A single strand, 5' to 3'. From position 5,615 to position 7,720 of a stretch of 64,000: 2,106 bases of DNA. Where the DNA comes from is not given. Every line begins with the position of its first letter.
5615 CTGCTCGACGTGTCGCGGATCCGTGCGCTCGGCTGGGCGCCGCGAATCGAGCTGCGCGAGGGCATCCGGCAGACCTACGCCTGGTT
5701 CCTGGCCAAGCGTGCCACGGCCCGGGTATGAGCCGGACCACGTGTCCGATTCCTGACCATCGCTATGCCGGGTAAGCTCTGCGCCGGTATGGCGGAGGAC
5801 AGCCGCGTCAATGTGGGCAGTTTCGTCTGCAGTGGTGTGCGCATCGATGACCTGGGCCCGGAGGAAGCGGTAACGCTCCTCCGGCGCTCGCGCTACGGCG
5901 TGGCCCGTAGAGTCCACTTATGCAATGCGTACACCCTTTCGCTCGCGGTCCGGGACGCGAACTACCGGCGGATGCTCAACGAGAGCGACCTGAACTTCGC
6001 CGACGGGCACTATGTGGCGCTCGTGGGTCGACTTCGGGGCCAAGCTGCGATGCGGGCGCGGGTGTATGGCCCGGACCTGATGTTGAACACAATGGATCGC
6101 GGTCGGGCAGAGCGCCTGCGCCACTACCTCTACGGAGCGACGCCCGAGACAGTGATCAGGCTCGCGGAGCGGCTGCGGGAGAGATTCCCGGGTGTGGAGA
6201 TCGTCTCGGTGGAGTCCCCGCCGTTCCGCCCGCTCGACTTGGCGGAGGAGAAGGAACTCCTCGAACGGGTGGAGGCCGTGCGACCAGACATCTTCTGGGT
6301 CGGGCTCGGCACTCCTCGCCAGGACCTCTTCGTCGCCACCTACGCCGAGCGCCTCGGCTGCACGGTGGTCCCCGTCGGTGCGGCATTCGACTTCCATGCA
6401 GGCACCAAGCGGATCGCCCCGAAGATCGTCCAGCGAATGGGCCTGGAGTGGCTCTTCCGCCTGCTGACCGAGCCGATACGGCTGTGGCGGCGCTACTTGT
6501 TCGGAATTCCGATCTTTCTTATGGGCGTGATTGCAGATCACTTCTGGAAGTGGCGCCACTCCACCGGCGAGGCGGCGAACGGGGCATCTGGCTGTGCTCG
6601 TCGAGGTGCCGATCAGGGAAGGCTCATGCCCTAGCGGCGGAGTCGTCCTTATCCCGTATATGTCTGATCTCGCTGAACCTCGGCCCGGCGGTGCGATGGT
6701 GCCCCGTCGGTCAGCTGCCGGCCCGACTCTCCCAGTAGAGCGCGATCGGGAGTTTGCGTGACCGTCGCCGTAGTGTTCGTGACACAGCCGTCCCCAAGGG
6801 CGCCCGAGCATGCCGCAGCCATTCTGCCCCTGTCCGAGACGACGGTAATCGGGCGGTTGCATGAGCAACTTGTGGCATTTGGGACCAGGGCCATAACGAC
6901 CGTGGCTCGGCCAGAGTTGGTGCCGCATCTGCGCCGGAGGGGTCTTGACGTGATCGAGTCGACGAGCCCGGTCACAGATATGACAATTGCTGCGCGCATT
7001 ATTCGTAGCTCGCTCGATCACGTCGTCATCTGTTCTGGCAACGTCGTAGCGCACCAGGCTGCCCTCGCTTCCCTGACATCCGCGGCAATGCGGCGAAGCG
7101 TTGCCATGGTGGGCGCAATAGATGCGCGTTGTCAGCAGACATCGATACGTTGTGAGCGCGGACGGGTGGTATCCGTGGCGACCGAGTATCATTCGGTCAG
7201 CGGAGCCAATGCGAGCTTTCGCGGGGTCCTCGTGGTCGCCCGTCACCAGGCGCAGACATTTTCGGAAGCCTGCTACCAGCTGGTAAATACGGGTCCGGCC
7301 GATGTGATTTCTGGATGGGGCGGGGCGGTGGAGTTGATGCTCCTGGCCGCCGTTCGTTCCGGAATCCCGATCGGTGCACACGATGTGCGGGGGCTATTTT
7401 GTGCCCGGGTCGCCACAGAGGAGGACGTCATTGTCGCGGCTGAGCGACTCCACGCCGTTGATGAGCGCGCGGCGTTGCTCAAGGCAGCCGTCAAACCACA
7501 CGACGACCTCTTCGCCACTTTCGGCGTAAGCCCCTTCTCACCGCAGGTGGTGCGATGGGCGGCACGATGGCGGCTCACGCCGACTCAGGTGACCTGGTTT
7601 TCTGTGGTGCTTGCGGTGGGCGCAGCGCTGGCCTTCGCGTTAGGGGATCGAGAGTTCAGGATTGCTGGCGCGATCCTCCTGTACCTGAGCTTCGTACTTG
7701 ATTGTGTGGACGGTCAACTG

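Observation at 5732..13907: An ~8-kb low-GC, mobility-gene-free cassette splits a high-GC cell-wall glycopolymer locus, like a serotype-specific region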

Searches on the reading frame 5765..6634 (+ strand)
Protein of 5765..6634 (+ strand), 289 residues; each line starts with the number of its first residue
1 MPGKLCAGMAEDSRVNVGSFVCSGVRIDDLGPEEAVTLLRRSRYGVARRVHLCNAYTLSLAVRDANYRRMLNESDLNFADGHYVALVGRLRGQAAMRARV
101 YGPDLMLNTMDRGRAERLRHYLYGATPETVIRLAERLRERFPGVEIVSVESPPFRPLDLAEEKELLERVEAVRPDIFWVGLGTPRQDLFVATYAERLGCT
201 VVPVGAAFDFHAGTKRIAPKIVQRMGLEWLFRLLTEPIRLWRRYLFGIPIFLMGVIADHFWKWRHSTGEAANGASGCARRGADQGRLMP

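Call 5: search_protein_families(library=pfam, proteins=[window:5765-6634:+], max_evalue=0.01)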
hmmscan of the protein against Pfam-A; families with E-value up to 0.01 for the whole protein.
window:5765-6634:+ (289 aa): 1 family
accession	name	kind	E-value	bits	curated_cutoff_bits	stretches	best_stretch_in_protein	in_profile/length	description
PF03808.19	Glyco_tran_WecG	-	2.2e-50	171.2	27.4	1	74-244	1-168/168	Glycosyl transferase WecG/TagA/CpsF family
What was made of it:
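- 5765..6634 (+): GT26 (WecG/TagA-type) glycosyltransferase. The gene is conserved in relatives, but this allele is divergent and has lower GC3. It is probably the left recombination arm, or was co-transferred with the cassette. Pfam Glyco_tran_WecG at 171 bits (call 5).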

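Call 25: search_protein_families(library=ncbifam, proteins=[window:5765-6634:+], max_evalue=0.001)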
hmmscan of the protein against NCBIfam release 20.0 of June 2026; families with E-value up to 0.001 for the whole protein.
window:5765-6634:+ (289 aa): 4 families
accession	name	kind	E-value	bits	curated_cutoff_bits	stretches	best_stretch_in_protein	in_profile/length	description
TIGR00696.1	wecG_tagA_cpsF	superfamily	4.5e-41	140.5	69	1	70-245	2-174/178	WecB/TagA/CpsF family glycosyltransferase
NF041872.1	EPS_EpsA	equivalog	1.5e-34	119.6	500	1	25-262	23-260/265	exopolysaccharide biosynthesis glycosyltransferase EpsA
NF041710.1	UDPacetylman_taseTarA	equivalog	6.5e-29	101.1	350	1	54-258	46-243/247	N-acetylglucosaminyldiphosphoundecaprenol N-acetyl-beta-D-mannosaminyltransferase TarA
NF002980.1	PRK03692.1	equivalog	2.5e-26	92.6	323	1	53-243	38-225/240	lipopolysaccharide N-acetylmannosaminouronosyltransferase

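Call 47: find_related_loci(query=window:5765-6634:+, collection=metagenome_contigs, flank=10000)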
Query window:5765-6634:+ (289 aa) in metagenome_contigs; peptide patterns used: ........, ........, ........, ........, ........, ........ (x = any residue, [..] = any of these).
396 stretches matched a pattern; 221 encode a relative of the query (tblastn E <= 1e-3); the best 80 are kept; 80 distinct loci.
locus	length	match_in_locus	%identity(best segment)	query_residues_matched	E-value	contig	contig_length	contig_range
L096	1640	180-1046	100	1-289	0e+0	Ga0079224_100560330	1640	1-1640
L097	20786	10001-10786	84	2-263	1e-146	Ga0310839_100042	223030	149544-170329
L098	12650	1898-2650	69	18-268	2e-117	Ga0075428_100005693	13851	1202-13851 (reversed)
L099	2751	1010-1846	65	2-273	2e-119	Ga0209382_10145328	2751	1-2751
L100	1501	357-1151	65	3-269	9e-124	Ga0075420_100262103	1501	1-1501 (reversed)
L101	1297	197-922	70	17-258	1e-123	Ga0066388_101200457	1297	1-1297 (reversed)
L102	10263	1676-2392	71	20-258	2e-109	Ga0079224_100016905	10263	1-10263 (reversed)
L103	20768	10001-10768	65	3-258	8e-108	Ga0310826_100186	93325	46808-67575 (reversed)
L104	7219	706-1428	68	18-258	2e-107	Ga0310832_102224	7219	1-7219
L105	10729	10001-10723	68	18-258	3e-107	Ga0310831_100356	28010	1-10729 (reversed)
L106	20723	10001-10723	68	18-258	2e-107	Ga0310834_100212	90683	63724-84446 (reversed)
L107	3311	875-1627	65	8-258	8e-109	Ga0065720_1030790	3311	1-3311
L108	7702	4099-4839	66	12-258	1e-105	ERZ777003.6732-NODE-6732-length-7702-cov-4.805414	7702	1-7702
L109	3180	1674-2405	63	19-265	3e-107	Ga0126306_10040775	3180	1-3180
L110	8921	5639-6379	63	18-267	9e-103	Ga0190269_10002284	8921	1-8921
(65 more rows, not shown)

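Call 83: search_protein_families(library=pfam, proteins=[L102:429-1439:-, L102:606-1385:+, L102:4280-4738:-, L102:4910-5758:-, L102:5755-6981:-, L102:5884-6801:+, L102:6878-7729:+, L102:7877-9781:+, L102:7970-9271:-, L102:9282-10037:-], max_evalue=0.00001)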
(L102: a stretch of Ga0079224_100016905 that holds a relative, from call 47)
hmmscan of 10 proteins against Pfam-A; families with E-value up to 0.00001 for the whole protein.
L102:429-1439:- (336 aa): 2 families
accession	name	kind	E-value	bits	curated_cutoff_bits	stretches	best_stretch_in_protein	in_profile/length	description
PF13469.12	Sulfotransfer_3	-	3.7e-14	53.9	27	1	36-262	3-215/216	Sulfotransferase family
PF00685.33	Sulfotransfer_1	-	6.1e-06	26.2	22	0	185-265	93-187/255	Sulfotransferase domain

L102:606-1385:+ (259 aa): 0 families

L102:4280-4738:- (152 aa): 0 families

L102:4910-5758:- (282 aa): 1 family
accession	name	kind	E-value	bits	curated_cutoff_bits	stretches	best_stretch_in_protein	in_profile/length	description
PF00290.26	Trp_syntA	-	5.2e-67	225.9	27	1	14-254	1-237/259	Tryptophan synthase alpha chain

L102:5755-6981:- (408 aa): 1 family
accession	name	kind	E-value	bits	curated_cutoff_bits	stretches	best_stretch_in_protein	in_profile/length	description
PF00291.31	PALP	-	1.7e-44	152.8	35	1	68-390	6-295/295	Pyridoxal-phosphate dependent enzyme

L102:5884-6801:+ (305 aa): 0 families

L102:6878-7729:+ (283 aa): 0 families

L102:7877-9781:+ (634 aa): 0 families

L102:7970-9271:- (433 aa): 1 family
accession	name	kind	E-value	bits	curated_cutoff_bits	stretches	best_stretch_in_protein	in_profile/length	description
PF13458.12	Peripla_BP_6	-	3.2e-17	63.7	31.7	1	46-377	4-308/343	Periplasmic binding protein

L102:9282-10037:- (251 aa): 0 families

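Call 84: search_protein_families(library=ncbifam, proteins=[L086:11901-13721:+, L086:13718-15328:+, L086:15483-16742:+, L086:16899-17312:-, L086:17370-19907:-, L088:18480-19670:+, L088:15606-18122:-, L088:15143-15547:-, L088:13941-14978:-, L088:12632-13936:+], max_evalue=0.00001)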
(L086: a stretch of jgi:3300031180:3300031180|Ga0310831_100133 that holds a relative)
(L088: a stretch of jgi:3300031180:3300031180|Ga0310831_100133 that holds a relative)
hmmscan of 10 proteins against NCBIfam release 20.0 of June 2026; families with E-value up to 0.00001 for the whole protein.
L086:11901-13721:+ (606 aa): 0 families

L086:13718-15328:+ (536 aa): 10 families
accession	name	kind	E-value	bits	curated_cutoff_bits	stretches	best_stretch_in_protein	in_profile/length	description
NF041875.1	EPS_EpsD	equivalog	6.6e-31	107.9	370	1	30-265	1-211/325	exopolysaccharide biosynthesis glycosyltransferase EpsD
TIGR03965.1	mycofact_glyco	equivalog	1.3e-21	77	280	2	28-150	74-193/467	mycofactocin biosynthesis glycosyltransferase MftF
NF038299.1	EPS_HpsN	equivalog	4e-09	35.9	425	1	29-265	2-225/317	hormogonium polysaccharide biosynthesis glycosyltransferase HpsN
TIGR03937.1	PgaC_IcaA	equivalog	4.6e-08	32.4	422.3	1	29-130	46-146/407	poly-beta-1,6-N-acetyl-D-glucosamine synthase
NF007482.0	PRK10073.1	equivalog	4.6e-08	32.4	423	1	28-130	6-106/334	glycosyltransferase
TIGR03111.1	glyc2_xrt_Gpos1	hypoth_equivalog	5.1e-08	32.1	363.95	1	29-130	50-152/439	TIGR03111 family XrtG-associated glycosyltransferase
NF047683.1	TeichurnBiosyTuaG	equivalog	1.6e-07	31.2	400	1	29-147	7-124/252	teichuronic acid biosynthesis protein TuaG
TIGR04283.1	glyco_like_mftF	equivalog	3.2e-07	30.1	182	0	30-133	1-96/221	TIGR04283 family arsenosugar biosynthesis glycosyltransferase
NF041394.1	GtaseAglG_Halo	equivalog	9.3e-07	28.4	440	0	29-134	2-107/304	glucosyl-dolichyl phosphate glucuronosyltransferase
TIGR04242.1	nodulat_NodC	equivalog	2.1e-06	27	550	1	26-133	46-155/395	chitooligosaccharide synthase NodC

L086:15483-16742:+ (419 aa): 9 families
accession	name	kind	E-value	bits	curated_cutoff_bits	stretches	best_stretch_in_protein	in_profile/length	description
TIGR03026.1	NDP-sugDHase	subfamily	5.8e-127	423.9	189.8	1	4-394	2-393/413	nucleotide sugar dehydrogenase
NF040825.1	UDPMaNacDH_Arch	equivalog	3.4e-76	256.8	750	1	4-393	2-378/418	UDP-N-acetyl-D-mannosamine dehydrogenase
NF008286.0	PRK11064.1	equivalog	1.2e-74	251.5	459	1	5-411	6-419/420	UDP-N-acetyl-D-mannosamine dehydrogenase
NF011729.0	PRK15182.1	equivalog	2.2e-60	204.7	592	1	3-359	7-359/425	Vi polysaccharide biosynthesis UDP-N-acetylglucosamine C-6 dehydrogenase TviB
NF041297.1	UDPGDh_AglM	equivalog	8.3e-50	169.9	670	1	4-393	2-396/429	UDP-glucose 6-dehydrogenase AglM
NF047673.2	TeichurnBiosyTuaD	equivalog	3.6e-31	108.8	700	1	5-391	4-389/439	UDP-glucose 6-dehydrogenase TuaD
NF011631.0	PRK15057.1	equivalog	9.1e-10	38.2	757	1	5-274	3-267/388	UDP-glucose 6-dehydrogenase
NF012005.0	PRK15461.1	equivalog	5.1e-06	25.9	348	0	5-136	4-112/298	sulfolactaldehyde 3-reductase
TIGR01505.1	tartro_sem_red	equivalog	7.4e-06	25.4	340.75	0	47-238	26-202/291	2-hydroxy-3-oxopropionate reductase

L086:16899-17312:- (137 aa): 0 families

L086:17370-19907:- (845 aa): 11 families
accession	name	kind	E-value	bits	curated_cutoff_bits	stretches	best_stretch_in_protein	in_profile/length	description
NF047683.1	TeichurnBiosyTuaG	equivalog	7.6e-21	74.9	400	1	215-335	5-125/252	teichuronic acid biosynthesis protein TuaG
NF007482.0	PRK10073.1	equivalog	1.2e-17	64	423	1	214-340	4-128/334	glycosyltransferase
TIGR03937.1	PgaC_IcaA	equivalog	1.9e-13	50.1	422.3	1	212-333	41-162/407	poly-beta-1,6-N-acetyl-D-glucosamine synthase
NF053739.1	GlytfEpsEBac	equivalog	7.7e-13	48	450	1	217-336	2-122/265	glycosyltransferase EpsE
NF050050.1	ProtGlycPglI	equivalog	1.5e-11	44.3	500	1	216-315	2-102/306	GalNAc(5)-diNAcBac-PP-undecaprenol beta-1,3-glucosyltransferase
NF007453.0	PRK10018.1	equivalog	2.6e-10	40.4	382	1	214-329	4-115/280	colanic acid biosynthesis glycosyltransferase WcaA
TIGR04017.1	WcaA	equivalog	1.8e-09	37.6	495.75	1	217-325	6-110/279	colanic acid biosynthesis glycosyltransferase WcaA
TIGR03965.1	mycofact_glyco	equivalog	4.5e-08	32.4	280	1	216-314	74-172/467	mycofactocin biosynthesis glycosyltransferase MftF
NF041875.1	EPS_EpsD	equivalog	2e-06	27.5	370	1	233-329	16-112/325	exopolysaccharide biosynthesis glycosyltransferase EpsD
NF041394.1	GtaseAglG_Halo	equivalog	7.2e-06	25.5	440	0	218-316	3-102/304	glucosyl-dolichyl phosphate glucuronosyltransferase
TIGR04242.1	nodulat_NodC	equivalog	7.5e-06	25.1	550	0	212-321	44-155/395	chitooligosaccharide synthase NodC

L088:18480-19670:+ (396 aa): 0 families

L088:15606-18122:- (838 aa): 11 families
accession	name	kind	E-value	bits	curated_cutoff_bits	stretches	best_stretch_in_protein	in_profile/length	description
NF047683.1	TeichurnBiosyTuaG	equivalog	2e-20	73.5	400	1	217-325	5-113/252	teichuronic acid biosynthesis protein TuaG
NF007482.0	PRK10073.1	equivalog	1.4e-18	67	423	1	216-330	4-117/334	glycosyltransferase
TIGR03965.1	mycofact_glyco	equivalog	2.4e-13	49.8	280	1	211-331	67-186/467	mycofactocin biosynthesis glycosyltransferase MftF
NF053739.1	GlytfEpsEBac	equivalog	1e-12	47.6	450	1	220-324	3-108/265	glycosyltransferase EpsE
NF050050.1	ProtGlycPglI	equivalog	2.3e-12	46.9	500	1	219-313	3-98/306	GalNAc(5)-diNAcBac-PP-undecaprenol beta-1,3-glucosyltransferase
TIGR03937.1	PgaC_IcaA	equivalog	8.5e-11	41.4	422.3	1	211-332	38-159/407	poly-beta-1,6-N-acetyl-D-glucosamine synthase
NF041394.1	GtaseAglG_Halo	equivalog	1.2e-10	41.2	440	1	232-326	17-110/304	glucosyl-dolichyl phosphate glucuronosyltransferase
NF041875.1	EPS_EpsD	equivalog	8.8e-10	38.5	370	1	222-329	4-110/325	exopolysaccharide biosynthesis glycosyltransferase EpsD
NF007453.0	PRK10018.1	equivalog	6.5e-07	29.3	382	1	233-317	21-105/280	colanic acid biosynthesis glycosyltransferase WcaA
TIGR04017.1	WcaA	equivalog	7.2e-07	29.1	495.75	1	233-317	20-104/279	colanic acid biosynthesis glycosyltransferase WcaA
TIGR04242.1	nodulat_NodC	equivalog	2.4e-06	26.8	550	1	211-318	41-151/395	chitooligosaccharide synthase NodC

L088:15143-15547:- (134 aa): 0 families

L088:13941-14978:- (345 aa): 19 families
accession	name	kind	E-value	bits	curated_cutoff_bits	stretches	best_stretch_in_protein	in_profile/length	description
NF007482.0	PRK10073.1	equivalog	5.2e-27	94.7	423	1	8-215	5-216/334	glycosyltransferase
NF047683.1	TeichurnBiosyTuaG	equivalog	5.3e-20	72.1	400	1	8-101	5-98/252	teichuronic acid biosynthesis protein TuaG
TIGR03937.1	PgaC_IcaA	equivalog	1.2e-16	60.7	422.3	1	7-115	43-151/407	poly-beta-1,6-N-acetyl-D-glucosamine synthase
TIGR03965.1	mycofact_glyco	equivalog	2.8e-14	52.9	280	1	9-113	74-178/467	mycofactocin biosynthesis glycosyltransferase MftF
TIGR03111.1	glyc2_xrt_Gpos1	hypoth_equivalog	7.3e-14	51.4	363.95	1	4-121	44-162/439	TIGR03111 family XrtG-associated glycosyltransferase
NF050050.1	ProtGlycPglI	equivalog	1.1e-13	51.3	500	1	9-229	2-215/306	GalNAc(5)-diNAcBac-PP-undecaprenol beta-1,3-glucosyltransferase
NF053739.1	GlytfEpsEBac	equivalog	3.8e-11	42.5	450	1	9-101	1-94/265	glycosyltransferase EpsE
TIGR04283.1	glyco_like_mftF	equivalog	6.6e-11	42.2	182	1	11-114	1-97/221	TIGR04283 family arsenosugar biosynthesis glycosyltransferase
TIGR04242.1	nodulat_NodC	equivalog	1.9e-09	37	550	1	8-114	47-156/395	chitooligosaccharide synthase NodC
NF041394.1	GtaseAglG_Halo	equivalog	2.8e-09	36.7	440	1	10-101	2-94/304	glucosyl-dolichyl phosphate glucuronosyltransferase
NF041875.1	EPS_EpsD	equivalog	5.6e-09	35.8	370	1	11-105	1-95/325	exopolysaccharide biosynthesis glycosyltransferase EpsD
NF047588.1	GlcsyltransPgfSStrep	equivalog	6.8e-08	32.1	500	1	11-113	3-109/308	glycosyltransferase PgfS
NF038299.1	EPS_HpsN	equivalog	7.9e-08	31.6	425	1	9-124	1-115/317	hormogonium polysaccharide biosynthesis glycosyltransferase HpsN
NF045692.1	OglycostaseCruG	equivalog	1.5e-07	30.7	600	1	10-120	42-158/386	2'-O-glycosyltransferase CruG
NF007453.0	PRK10018.1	equivalog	6.2e-07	29.3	382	1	8-105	5-103/280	colanic acid biosynthesis glycosyltransferase WcaA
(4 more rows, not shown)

L088:12632-13936:+ (434 aa): 0 families

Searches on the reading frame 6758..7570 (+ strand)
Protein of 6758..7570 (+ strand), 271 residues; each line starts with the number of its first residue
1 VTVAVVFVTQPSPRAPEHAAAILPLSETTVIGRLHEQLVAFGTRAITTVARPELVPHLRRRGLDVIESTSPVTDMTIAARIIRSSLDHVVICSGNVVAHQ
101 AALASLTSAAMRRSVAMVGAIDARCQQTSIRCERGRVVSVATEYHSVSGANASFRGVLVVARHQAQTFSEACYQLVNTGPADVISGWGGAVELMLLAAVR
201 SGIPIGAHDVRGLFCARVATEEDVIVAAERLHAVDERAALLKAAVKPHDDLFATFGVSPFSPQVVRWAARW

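Call 24: search_protein_families(library=pfam, proteins=[window:6758-7570:+], max_evalue=10)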
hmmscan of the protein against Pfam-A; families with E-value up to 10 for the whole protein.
seq(271 aa): 1 family
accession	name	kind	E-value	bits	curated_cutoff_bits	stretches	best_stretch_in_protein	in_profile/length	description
PF12804.13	NTP_transf_3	-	0.15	12.7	27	1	21-107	17-108/160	MobA-like NTP transferase domain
